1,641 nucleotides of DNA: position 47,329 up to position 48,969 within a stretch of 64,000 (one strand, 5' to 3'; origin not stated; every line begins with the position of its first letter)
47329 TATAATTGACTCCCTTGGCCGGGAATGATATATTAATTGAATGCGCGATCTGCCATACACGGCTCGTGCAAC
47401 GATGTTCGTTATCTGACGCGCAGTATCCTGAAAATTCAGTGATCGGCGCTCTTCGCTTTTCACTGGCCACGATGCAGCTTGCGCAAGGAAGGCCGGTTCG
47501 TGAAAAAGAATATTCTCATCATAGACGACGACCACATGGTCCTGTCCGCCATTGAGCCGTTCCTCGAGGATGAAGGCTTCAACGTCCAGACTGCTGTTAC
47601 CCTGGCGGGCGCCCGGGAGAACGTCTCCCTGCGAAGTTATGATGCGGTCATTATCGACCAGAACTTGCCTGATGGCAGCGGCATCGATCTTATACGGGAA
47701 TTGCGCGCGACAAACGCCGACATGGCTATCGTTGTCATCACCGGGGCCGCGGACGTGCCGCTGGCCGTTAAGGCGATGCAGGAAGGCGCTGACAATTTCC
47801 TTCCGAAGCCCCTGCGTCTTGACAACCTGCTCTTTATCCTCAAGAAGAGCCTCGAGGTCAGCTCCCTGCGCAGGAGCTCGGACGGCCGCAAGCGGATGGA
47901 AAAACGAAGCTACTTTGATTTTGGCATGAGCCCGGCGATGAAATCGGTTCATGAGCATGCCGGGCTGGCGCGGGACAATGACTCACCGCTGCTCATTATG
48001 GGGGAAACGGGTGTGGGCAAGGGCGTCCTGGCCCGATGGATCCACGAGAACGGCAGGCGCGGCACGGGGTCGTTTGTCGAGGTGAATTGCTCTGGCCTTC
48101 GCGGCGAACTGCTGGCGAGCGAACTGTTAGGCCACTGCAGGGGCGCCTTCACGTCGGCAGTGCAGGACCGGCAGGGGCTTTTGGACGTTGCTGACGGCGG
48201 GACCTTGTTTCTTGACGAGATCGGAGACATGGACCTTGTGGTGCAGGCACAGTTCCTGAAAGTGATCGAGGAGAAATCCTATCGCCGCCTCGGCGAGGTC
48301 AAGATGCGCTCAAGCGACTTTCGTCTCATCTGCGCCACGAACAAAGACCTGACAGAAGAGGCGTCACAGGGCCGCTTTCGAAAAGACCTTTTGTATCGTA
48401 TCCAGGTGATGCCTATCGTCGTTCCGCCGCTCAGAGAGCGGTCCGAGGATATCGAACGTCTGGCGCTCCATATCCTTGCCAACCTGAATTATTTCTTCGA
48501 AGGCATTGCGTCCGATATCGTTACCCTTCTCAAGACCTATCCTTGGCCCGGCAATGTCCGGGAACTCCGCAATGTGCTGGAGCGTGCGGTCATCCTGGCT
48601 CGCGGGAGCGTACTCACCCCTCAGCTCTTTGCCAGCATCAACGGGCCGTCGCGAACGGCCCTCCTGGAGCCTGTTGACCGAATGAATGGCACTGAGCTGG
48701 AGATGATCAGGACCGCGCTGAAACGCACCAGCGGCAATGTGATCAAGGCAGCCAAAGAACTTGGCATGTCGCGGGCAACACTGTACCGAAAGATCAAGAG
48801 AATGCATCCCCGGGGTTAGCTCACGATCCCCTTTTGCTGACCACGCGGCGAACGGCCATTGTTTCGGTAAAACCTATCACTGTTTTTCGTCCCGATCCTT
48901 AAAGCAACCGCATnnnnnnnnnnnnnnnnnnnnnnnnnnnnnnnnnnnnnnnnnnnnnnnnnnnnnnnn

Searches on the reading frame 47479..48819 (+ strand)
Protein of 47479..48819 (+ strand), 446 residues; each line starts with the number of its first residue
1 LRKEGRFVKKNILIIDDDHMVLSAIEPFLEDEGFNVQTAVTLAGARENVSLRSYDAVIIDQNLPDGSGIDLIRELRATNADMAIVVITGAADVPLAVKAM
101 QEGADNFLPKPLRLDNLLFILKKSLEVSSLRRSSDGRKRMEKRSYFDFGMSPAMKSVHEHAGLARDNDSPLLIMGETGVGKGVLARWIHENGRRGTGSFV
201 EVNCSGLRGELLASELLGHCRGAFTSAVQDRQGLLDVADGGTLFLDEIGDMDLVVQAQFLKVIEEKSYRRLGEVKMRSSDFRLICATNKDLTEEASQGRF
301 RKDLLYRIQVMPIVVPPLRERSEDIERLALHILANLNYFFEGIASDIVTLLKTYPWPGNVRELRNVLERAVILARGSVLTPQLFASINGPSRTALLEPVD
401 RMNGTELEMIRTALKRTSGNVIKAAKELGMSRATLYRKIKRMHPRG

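Call 90: search_protein_families(library=pfam, proteins=[window:47479-48819:+], max_evalue=0.001)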
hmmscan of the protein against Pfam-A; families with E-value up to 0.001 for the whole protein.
window:47479-48819:+ (446 aa): 8 families
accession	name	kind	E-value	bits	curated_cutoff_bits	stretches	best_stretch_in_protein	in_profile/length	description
PF00158.32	Sigma54_activat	-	6e-57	192.4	20.2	1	149-313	3-167/168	Sigma-54 interaction domain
PF00072.30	Response_reg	-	5.3e-26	91.4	30.2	1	12-118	1-107/111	Response regulator receiver domain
PF25601.1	AAA_lid_14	-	1.2e-18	67.1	27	1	319-384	1-70/87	AAA+ ATPase lid domain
PF14532.12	Sigma54_activ_2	-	4.1e-17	63.1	25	1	148-318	1-138/138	Sigma-54 interaction domain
PF02954.25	HTH_8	-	2.9e-13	49.7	22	1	406-441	6-41/42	Bacterial regulatory protein, Fis family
PF00004.35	AAA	-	2.6e-07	31.6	21.2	1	171-304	1-127/131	ATPase family associated with various cellular activities (AAA)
PF07728.20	AAA_5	-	7.4e-05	23.2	22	1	170-289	1-123/139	AAA domain (dynein-related subfamily)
PF07724.20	AAA_2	-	0.00048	20.6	27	0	171-299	6-135/166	AAA domain (Cdc48 subfamily)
